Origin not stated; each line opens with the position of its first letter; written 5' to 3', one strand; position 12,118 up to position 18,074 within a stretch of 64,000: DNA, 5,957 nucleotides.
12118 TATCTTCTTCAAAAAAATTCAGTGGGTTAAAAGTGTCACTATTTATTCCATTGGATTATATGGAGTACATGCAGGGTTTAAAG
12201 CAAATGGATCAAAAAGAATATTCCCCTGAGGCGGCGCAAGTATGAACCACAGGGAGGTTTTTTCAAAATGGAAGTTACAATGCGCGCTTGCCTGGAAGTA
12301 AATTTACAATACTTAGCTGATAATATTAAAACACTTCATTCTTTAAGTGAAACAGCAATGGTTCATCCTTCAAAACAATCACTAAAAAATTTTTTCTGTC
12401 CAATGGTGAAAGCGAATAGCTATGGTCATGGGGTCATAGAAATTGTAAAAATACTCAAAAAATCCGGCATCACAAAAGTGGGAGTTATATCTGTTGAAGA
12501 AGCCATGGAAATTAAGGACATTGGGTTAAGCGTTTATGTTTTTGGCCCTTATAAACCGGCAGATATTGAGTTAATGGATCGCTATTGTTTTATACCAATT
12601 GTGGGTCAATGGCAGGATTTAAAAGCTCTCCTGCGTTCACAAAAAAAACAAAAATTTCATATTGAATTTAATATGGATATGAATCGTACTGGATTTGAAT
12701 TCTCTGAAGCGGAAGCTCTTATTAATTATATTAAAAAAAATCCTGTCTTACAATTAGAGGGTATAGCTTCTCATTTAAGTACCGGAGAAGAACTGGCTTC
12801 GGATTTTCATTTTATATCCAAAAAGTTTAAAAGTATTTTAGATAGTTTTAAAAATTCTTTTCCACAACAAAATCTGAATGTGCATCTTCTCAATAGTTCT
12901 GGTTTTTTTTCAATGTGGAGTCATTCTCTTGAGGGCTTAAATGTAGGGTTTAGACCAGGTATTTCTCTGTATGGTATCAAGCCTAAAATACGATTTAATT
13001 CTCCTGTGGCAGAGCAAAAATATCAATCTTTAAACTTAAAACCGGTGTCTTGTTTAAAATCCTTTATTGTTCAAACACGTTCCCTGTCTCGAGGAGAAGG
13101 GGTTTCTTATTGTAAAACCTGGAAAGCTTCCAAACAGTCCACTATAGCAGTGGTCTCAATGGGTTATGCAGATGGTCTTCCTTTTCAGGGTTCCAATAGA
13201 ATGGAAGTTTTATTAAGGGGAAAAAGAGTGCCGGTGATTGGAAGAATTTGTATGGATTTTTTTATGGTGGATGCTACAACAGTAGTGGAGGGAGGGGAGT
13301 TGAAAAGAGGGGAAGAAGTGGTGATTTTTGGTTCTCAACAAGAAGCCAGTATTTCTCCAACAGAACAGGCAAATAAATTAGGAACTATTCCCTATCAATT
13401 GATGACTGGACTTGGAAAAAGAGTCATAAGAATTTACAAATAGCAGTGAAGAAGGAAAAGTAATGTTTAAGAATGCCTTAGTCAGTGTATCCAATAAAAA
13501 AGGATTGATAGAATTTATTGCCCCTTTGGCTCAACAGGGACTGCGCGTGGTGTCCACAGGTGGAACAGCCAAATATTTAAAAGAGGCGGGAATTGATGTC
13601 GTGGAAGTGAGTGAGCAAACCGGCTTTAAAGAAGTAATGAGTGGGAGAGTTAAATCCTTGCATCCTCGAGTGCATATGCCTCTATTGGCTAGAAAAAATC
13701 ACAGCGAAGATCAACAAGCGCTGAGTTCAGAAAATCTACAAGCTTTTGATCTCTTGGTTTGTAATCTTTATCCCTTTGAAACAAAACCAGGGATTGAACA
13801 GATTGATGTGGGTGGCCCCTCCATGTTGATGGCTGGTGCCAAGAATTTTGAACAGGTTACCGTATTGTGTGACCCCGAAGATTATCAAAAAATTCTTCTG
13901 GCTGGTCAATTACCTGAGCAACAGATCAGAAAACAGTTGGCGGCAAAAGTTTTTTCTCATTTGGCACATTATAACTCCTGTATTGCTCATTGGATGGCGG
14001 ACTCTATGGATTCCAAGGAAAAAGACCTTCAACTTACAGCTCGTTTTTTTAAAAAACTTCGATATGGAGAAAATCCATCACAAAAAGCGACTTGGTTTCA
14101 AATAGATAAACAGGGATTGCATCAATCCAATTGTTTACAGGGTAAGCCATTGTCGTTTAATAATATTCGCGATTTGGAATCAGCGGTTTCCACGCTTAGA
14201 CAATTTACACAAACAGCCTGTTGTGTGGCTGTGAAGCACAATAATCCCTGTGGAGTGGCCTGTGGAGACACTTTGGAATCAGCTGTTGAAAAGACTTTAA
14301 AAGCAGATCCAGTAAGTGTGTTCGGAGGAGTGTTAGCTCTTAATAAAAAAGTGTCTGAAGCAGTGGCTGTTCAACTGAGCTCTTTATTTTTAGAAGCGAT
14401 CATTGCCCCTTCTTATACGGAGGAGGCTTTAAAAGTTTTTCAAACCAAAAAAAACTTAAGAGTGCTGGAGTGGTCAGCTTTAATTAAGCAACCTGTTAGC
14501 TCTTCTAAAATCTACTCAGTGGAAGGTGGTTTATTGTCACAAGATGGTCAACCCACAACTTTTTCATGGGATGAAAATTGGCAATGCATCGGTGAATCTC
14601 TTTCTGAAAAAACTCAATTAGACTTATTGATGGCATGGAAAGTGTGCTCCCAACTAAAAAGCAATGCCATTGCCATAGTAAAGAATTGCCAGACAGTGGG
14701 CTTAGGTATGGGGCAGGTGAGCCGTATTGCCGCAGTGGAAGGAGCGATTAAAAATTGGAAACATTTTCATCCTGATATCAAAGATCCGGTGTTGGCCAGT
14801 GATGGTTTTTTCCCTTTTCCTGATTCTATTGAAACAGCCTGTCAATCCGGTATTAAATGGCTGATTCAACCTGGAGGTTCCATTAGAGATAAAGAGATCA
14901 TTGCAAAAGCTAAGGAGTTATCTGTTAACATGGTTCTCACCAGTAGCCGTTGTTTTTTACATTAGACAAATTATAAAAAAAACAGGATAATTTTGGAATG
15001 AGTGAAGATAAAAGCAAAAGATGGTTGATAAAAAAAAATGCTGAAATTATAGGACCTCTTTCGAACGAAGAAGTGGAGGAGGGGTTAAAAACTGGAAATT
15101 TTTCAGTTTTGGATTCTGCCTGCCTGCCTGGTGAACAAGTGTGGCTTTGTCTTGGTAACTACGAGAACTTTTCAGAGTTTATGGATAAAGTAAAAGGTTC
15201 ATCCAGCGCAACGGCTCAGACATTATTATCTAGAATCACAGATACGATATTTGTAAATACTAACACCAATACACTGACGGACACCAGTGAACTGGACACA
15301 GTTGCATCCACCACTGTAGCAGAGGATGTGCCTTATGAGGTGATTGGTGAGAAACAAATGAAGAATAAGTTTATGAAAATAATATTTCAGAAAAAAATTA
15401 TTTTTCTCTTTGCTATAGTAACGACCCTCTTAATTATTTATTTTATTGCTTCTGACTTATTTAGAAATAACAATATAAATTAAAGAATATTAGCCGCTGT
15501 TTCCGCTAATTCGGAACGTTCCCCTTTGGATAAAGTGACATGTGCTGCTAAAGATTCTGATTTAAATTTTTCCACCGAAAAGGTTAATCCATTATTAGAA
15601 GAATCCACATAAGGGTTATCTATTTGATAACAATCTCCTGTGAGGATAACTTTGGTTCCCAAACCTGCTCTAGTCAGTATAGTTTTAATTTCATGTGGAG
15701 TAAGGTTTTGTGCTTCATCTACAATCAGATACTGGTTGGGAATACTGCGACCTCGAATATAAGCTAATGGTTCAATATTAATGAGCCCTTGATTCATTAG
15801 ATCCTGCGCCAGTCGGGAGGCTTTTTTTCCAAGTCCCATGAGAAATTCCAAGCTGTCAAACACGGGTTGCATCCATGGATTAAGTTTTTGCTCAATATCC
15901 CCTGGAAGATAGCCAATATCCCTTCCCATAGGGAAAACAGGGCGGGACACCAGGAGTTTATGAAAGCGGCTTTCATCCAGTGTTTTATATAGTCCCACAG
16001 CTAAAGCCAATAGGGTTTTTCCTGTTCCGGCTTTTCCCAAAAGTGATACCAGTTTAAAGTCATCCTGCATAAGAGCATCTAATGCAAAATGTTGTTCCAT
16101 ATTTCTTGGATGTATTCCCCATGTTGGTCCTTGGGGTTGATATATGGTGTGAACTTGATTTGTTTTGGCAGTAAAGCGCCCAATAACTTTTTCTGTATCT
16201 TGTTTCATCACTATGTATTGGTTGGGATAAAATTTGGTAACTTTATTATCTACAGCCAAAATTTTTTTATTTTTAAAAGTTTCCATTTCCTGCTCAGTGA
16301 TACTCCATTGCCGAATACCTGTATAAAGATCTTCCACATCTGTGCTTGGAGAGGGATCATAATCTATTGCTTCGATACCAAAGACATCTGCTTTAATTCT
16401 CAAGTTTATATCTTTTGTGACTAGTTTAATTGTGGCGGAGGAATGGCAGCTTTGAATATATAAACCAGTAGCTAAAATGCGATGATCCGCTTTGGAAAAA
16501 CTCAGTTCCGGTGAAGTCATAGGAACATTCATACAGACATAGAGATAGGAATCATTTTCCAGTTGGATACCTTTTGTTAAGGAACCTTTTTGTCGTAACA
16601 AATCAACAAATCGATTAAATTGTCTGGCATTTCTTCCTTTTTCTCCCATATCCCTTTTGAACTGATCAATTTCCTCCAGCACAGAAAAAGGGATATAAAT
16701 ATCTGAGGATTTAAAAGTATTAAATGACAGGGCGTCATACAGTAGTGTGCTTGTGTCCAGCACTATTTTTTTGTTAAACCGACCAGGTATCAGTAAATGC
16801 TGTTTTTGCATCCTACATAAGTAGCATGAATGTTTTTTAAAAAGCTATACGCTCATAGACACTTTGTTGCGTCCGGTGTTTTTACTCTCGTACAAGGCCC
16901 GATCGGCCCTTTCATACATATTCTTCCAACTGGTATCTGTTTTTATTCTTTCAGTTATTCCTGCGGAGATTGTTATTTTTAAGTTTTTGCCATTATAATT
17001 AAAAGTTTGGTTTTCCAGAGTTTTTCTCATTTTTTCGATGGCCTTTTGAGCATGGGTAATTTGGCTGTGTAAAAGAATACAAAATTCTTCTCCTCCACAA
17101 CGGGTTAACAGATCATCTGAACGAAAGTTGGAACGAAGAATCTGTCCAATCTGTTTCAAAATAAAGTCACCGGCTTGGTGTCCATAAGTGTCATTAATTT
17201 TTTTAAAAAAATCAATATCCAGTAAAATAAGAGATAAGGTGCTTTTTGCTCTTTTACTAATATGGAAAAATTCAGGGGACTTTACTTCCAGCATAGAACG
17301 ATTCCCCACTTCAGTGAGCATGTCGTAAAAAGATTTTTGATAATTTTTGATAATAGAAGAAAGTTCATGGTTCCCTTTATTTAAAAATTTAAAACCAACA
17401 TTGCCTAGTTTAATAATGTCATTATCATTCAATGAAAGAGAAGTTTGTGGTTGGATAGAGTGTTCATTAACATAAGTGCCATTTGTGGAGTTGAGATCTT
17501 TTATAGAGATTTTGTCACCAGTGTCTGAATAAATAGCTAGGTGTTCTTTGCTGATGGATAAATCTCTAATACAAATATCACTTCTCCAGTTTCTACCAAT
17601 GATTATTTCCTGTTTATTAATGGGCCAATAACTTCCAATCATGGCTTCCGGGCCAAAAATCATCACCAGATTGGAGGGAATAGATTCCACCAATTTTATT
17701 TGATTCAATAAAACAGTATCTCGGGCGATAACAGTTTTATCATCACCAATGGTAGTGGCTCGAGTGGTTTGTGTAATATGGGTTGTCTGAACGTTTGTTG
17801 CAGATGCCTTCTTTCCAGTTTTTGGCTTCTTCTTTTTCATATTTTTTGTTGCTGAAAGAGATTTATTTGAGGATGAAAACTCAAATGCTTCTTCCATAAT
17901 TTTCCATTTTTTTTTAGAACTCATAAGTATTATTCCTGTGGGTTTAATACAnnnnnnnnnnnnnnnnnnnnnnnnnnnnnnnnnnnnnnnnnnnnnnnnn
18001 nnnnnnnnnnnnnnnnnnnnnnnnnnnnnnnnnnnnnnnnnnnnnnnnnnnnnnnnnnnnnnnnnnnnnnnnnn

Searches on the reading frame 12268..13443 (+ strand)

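Call 58: search_protein_families(library=pfam, proteins=[window:12268-13443:+], max_evalue=0.00001)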
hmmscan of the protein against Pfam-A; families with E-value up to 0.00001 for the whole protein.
window:12268-13443:+ (391 aa): 2 families
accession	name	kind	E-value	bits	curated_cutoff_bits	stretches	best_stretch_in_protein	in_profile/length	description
PF00842.27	Ala_racemase_C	-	7.5e-41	139.1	25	1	262-390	3-127/127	Alanine racemase, C-terminal domain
PF01168.26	Ala_racemase_N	-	7.5e-37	127.6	24.1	1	40-239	20-220/220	Alanine racemase, N-terminal domain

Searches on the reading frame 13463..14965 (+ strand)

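Call 114: search_protein_families(library=pfam, proteins=[window:13463-14965:+], max_evalue=0.00001)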
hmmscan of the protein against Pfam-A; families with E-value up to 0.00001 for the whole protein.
window:13463-14965:+ (500 aa): 2 families
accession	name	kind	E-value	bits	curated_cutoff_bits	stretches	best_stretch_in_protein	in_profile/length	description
PF01808.24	AICARFT_IMPCHas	-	4.7e-96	322.3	25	1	126-430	2-310/311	AICARFT/IMPCHase bienzyme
PF02142.27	MGS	-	1.9e-15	57.2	24.1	1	14-109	1-75/94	MGS-like domain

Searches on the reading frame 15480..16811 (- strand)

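Call 58: search_protein_families(library=pfam, proteins=[window:15480-16811:-], max_evalue=0.00001)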
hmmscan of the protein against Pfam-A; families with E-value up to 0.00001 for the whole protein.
window:15480-16811:- (443 aa): 3 families
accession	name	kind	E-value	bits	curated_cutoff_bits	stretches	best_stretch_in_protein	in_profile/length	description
PF02562.22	PhoH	-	3e-50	171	27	1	233-435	2-196/205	PhoH-like protein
PF13638.12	PIN_4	-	2.9e-27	96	21.9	1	16-151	1-131/132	PIN domain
PF13604.12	AAA_30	-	1.1e-07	32.2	27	0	357-397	87-128/191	AAA domain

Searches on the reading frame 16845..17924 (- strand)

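Call 58: search_protein_families(library=pfam, proteins=[window:16845-17924:-], max_evalue=0.00001)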
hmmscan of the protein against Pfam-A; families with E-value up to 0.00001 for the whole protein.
window:16845-17924:- (359 aa): 3 families
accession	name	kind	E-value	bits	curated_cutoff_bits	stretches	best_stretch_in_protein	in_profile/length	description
PF00990.26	GGDEF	-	2.6e-41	141.5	23.8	1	199-354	2-161/161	Diguanylate cyclase, GGDEF domain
PF00498.31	FHA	-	2.3e-18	66.8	20.7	1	107-174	1-67/67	FHA domain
PF16697.10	Yop-YscD_cpl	-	2.4e-14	53.8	33.2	1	97-182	9-92/94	Inner membrane component of T3SS, cytoplasmic domain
